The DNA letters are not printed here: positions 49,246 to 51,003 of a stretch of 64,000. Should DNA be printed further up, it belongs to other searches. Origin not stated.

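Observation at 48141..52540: Lower-GC four-gene island (membrane protein, polytopic GT-C-like protein, ArnC/GtrB-like GT2, SAM methyltransferase) inserted directly after msbA-lpxK-ycaR-kdsB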

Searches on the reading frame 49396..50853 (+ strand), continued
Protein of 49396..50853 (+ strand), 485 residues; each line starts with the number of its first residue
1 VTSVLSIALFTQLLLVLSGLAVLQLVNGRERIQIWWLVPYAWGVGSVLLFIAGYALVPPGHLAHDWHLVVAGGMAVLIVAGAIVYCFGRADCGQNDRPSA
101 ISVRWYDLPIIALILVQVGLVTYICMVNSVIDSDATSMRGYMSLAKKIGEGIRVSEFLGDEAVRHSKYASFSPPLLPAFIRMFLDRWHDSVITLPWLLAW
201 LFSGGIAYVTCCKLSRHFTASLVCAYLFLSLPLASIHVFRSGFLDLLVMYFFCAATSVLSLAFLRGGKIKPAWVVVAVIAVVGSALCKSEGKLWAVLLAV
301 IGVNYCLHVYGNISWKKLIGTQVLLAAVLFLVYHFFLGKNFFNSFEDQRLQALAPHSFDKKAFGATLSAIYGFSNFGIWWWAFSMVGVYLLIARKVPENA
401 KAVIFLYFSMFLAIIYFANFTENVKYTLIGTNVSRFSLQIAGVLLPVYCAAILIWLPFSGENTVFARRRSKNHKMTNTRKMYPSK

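Call 47: search_protein_families(library=pfam, alignment_id=A4, max_evalue=0.1)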
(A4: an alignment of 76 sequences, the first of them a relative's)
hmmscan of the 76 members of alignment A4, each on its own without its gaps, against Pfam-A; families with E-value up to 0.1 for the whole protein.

A. member 1, P0080 (424 aa): 0 families

B. families by the number of members that match (of 76 scanned): 14 families
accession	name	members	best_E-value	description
PF13231.12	PMT_2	8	6.9e-07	Dolichyl-phosphate-mannose-protein mannosyltransferase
PF07114.16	TMEM126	1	0.0016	Transmembrane protein 126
PF03669.18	ASTER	1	0.0044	PAT complex subunit Asterix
PF19554.4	DUF6077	1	0.0045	Family of unknown function (DUF6077)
PF06011.17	TRP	1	0.0066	Transient receptor potential (TRP) ion channel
PF01007.26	IRK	1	0.0081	Inward rectifier potassium channel transmembrane domain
PF14126.11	DUF4293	1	0.018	Domain of unknown function (DUF4293)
PF14341.11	PilX_N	1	0.018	PilX N-terminal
PF05545.16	FixQ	1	0.021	Cbb3-type cytochrome oxidase component FixQ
PF13903.11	Claudin_2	1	0.033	PMP-22/EMP/MP20/Claudin tight junction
PF05216.18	UNC-50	1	0.04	UNC-50 family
PF00344.25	SecY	1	0.053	SecY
PF19637.4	DUF6140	1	0.062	Family of unknown function (DUF6140)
PF03779.20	SPW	1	0.084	SPW repeat domain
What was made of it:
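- On GT-C glycosyltransferase superfamily (ORF2): 8 of 76 remote members match PMT_2 (call 47).
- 8 of 76 members of that group match PMT_2, best E 6.9e-7 (call 47).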

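Call 57: find_encoding_contigs(protein=P0009, flank=10000, max_places=2)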
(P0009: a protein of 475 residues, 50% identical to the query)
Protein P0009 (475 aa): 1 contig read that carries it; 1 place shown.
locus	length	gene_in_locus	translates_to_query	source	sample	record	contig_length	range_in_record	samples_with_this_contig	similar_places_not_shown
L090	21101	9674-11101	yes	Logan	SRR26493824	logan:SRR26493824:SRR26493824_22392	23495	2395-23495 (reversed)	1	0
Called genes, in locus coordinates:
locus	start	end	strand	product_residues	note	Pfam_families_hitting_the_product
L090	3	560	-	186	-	?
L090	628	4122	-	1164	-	PF02811:PHP, PF07733:DNA_pol3_alpha, PF17657:DNA_pol3_finger, PF14579:HHH_6, PF20914:DNA_pol_IIIA_C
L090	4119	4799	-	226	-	PF01351:RNase_HII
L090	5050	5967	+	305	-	PF01408:GFO_IDH_MocA, PF22725:GFO_IDH_MocA_C3, PF02894:GFO_IDH_MocA_C (faint)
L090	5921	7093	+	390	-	PF00155:Aminotran_1_2 (weak), PF01041:DegT_DnrJ_EryC1, PF01212:Beta_elim_lyase (weak)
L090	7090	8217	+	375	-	PF02684:LpxB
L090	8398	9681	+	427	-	-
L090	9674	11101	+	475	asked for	-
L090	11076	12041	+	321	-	PF13641:Glyco_tranf_2_3 (weak), PF00535:Glycos_transf_2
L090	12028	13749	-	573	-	PF02543:Carbam_trans_N, PF16861:Carbam_trans_C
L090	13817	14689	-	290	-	PF01145:Band_7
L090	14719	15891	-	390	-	PF12221:HflK_N, PF01145:Band_7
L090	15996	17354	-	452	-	PF13167:GTP-bdg_N, PF16360:GTP-bdg_M, PF01926:MMR_HSR1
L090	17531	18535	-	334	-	PF00293:NUDIX, PF14815:NUDIX_4, PF02581:TMP-TENI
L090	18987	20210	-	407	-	PF01960:ArgJ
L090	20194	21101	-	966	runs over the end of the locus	PF07517:SecA_DEAD, PF00270:DEAD (weak), PF01043:SecA_PP_bind, PF21090:P-loop_SecA, PF07516:SecA_SW, PF02810:SEC-C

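Call 58: find_encoding_contigs(protein=P0004, flank=10000, max_places=2)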
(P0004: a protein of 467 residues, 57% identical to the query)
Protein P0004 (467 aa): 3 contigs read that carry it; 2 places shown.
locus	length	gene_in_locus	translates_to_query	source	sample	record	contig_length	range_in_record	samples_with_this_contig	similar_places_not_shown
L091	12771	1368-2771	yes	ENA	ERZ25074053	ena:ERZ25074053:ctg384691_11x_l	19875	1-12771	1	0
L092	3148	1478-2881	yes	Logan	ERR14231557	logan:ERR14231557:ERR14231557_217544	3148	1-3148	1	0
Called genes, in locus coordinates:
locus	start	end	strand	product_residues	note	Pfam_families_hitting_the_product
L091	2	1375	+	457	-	?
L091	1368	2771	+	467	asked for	-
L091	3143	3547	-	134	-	PF04138:GtrA_DPMS_TM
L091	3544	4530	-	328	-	PF00535:Glycos_transf_2, PF13641:Glyco_tranf_2_3 (weak)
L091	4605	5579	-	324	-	PF13565:HTH_32, PF00665:rve, PF13683:rve_3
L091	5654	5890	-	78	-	PF05496:RuvB_N (weak)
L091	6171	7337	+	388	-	PF03358:FMN_red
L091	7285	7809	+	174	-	-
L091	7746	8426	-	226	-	-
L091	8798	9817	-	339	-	-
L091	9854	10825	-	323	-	-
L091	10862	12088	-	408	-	PF13333:rve_2 (faint)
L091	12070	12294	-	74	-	-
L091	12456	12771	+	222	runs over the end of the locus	PF01609:DDE_Tnp_1, PF13612:DDE_Tnp_1_3 (weak), PF13359:DDE_Tnp_4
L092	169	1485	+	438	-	-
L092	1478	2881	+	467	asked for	-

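Call 59: find_encoding_contigs(protein=P0007, flank=8000, max_places=2)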
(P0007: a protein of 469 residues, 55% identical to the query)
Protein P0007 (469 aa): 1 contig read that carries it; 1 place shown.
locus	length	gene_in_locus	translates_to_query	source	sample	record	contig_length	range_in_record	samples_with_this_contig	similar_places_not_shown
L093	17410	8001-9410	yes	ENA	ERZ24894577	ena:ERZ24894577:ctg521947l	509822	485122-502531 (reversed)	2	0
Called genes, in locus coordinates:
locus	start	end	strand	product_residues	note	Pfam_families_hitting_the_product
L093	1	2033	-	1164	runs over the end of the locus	PF02811:PHP, PF07733:DNA_pol3_alpha, PF17657:DNA_pol3_finger, PF14579:HHH_6, PF20914:DNA_pol_IIIA_C (weak)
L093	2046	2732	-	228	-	PF01351:RNase_HII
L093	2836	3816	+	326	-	PF01408:GFO_IDH_MocA, PF22725:GFO_IDH_MocA_C3 (faint)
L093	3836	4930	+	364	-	PF00155:Aminotran_1_2, PF00266:Aminotran_5 (weak), PF01041:DegT_DnrJ_EryC1, PF01212:Beta_elim_lyase (weak)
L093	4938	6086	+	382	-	PF02684:LpxB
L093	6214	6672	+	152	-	PF04138:GtrA_DPMS_TM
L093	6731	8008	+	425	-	-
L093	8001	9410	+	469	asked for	-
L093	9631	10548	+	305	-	PF00535:Glycos_transf_2, PF13641:Glyco_tranf_2_3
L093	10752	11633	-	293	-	PF01145:Band_7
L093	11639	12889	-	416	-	PF12221:HflK_N (weak), PF01145:Band_7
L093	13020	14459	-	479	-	PF13167:GTP-bdg_N, PF16360:GTP-bdg_M, PF01926:MMR_HSR1, PF02421:FeoB_N (weak)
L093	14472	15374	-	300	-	PF00293:NUDIX, PF14815:NUDIX_4, PF02581:TMP-TENI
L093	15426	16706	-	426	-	PF01960:ArgJ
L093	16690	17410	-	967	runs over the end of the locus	PF07517:SecA_DEAD, PF01043:SecA_PP_bind, PF21090:P-loop_SecA, PF07516:SecA_SW, PF02810:SEC-C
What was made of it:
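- On Horizontally acquired genomic island: Relatives that carry the module have it at the lpxB-hflC site instead (calls 57, 59).
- Relatives carry the module at another site (lpxB-hflC), or among transposases in L091 (calls 57-59).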

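Call 71: search_protein_families(library=ncbifam, proteins=[P0176, P0127, P0133, P0085, P0086, P0090, P0031, P0032, P0058, P0060], max_evalue=0.1)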
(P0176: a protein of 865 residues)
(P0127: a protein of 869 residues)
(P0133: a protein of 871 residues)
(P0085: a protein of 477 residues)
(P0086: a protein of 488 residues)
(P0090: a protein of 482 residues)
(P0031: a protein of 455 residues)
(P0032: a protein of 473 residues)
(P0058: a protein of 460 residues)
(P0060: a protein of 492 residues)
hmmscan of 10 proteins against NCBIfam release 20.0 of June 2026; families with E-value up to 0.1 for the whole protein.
P0176 (865 aa): 0 families

P0127 (869 aa): 0 families

P0133 (871 aa): 0 families

P0085 (477 aa): 0 families

P0086 (488 aa): 0 families

P0090 (482 aa): 0 families

P0031 (455 aa): 0 families

P0032 (473 aa): 0 families

P0058 (460 aa): 0 families

P0060 (492 aa): 0 families

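Call 84: list_cluster_members(proteins=[P0031, P0032, P0033, P0036, P0040, P0045, P0049, P0058, P0060, P0067])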
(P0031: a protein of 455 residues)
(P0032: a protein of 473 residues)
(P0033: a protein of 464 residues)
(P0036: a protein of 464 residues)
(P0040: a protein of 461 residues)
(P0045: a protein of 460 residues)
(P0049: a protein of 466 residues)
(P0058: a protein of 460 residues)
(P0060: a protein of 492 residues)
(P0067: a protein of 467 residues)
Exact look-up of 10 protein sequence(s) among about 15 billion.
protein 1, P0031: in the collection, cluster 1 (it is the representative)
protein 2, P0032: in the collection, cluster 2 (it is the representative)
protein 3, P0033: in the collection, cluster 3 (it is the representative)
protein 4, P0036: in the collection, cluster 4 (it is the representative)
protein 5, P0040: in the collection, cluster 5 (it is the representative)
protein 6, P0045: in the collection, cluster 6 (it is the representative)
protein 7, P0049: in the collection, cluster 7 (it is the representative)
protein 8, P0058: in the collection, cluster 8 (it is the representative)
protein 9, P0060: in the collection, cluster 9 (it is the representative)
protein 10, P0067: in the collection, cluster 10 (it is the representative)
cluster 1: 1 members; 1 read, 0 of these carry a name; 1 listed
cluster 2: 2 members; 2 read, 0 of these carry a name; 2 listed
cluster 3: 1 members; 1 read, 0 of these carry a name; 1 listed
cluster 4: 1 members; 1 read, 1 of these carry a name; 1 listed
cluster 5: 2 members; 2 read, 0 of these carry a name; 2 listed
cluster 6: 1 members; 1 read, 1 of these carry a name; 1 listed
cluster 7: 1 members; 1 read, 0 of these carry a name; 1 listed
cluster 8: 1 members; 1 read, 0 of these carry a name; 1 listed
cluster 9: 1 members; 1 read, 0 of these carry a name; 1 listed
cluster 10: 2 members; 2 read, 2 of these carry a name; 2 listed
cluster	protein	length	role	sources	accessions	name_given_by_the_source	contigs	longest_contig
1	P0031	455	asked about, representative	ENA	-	-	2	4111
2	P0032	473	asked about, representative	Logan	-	-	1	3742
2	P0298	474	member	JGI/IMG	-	-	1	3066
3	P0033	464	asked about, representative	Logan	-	-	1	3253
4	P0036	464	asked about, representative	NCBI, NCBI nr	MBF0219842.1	MAG: hypothetical protein HQL49_10000 [Gammaproteobacteria bacterium] | hypothetical protein [Gammaproteobacteria bacterium]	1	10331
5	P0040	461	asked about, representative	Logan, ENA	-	-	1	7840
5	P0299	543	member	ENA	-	-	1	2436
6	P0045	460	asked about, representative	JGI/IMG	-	hypothetical protein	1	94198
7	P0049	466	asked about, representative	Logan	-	-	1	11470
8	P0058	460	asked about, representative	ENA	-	-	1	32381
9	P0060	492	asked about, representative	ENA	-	-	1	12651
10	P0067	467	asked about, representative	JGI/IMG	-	hypothetical protein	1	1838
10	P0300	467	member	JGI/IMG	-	hypothetical protein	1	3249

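Call 85: list_cluster_members(proteins=[P0085, P0086, P0090, P0097, P0127, P0133, P0176, P0146, P0110, P0153])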
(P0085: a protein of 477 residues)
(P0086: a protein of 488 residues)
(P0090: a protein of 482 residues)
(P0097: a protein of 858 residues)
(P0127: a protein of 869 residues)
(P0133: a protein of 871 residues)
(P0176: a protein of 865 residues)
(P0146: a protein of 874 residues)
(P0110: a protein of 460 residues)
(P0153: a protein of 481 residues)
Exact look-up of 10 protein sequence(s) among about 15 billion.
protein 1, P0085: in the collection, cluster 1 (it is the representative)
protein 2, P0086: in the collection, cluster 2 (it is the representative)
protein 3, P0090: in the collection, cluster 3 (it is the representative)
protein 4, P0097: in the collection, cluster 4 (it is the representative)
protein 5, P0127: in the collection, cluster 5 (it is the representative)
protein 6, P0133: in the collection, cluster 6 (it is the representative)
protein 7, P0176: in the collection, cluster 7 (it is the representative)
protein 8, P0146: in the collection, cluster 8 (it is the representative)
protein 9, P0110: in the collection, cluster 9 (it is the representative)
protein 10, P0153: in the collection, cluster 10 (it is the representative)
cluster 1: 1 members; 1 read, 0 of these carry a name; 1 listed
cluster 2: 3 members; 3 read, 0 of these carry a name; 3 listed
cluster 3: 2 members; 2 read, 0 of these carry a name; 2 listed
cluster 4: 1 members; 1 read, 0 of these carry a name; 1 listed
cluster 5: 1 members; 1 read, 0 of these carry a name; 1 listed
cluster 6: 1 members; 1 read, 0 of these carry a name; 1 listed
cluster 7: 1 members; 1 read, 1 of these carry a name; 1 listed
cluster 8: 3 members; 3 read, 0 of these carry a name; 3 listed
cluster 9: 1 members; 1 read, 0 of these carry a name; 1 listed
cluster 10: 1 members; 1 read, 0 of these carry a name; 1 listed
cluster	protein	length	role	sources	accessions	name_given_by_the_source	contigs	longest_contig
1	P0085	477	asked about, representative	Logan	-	-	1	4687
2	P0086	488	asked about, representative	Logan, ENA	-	-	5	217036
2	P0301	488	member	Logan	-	-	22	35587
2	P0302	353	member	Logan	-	-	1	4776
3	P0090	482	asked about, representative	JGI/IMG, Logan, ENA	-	-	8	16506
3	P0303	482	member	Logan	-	-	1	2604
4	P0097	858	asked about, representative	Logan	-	-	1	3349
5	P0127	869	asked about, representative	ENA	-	-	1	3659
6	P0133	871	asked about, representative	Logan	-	-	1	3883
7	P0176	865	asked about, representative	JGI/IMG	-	hypothetical protein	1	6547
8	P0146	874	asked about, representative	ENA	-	-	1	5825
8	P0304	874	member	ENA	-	-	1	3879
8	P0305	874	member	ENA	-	-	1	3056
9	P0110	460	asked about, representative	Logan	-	-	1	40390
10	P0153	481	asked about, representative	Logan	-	-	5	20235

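Call 86: find_encoding_contigs(protein=P0013, flank=5000, max_places=3)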
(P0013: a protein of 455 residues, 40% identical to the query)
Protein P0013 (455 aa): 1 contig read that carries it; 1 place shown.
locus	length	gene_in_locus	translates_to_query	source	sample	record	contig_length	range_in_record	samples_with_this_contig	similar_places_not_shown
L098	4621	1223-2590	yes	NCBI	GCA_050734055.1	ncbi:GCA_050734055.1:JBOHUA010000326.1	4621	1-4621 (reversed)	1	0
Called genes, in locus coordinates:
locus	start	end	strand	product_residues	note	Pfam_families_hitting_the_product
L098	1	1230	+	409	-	?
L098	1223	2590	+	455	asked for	-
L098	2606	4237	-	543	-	PF05960:DUF885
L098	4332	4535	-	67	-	PF00313:CSD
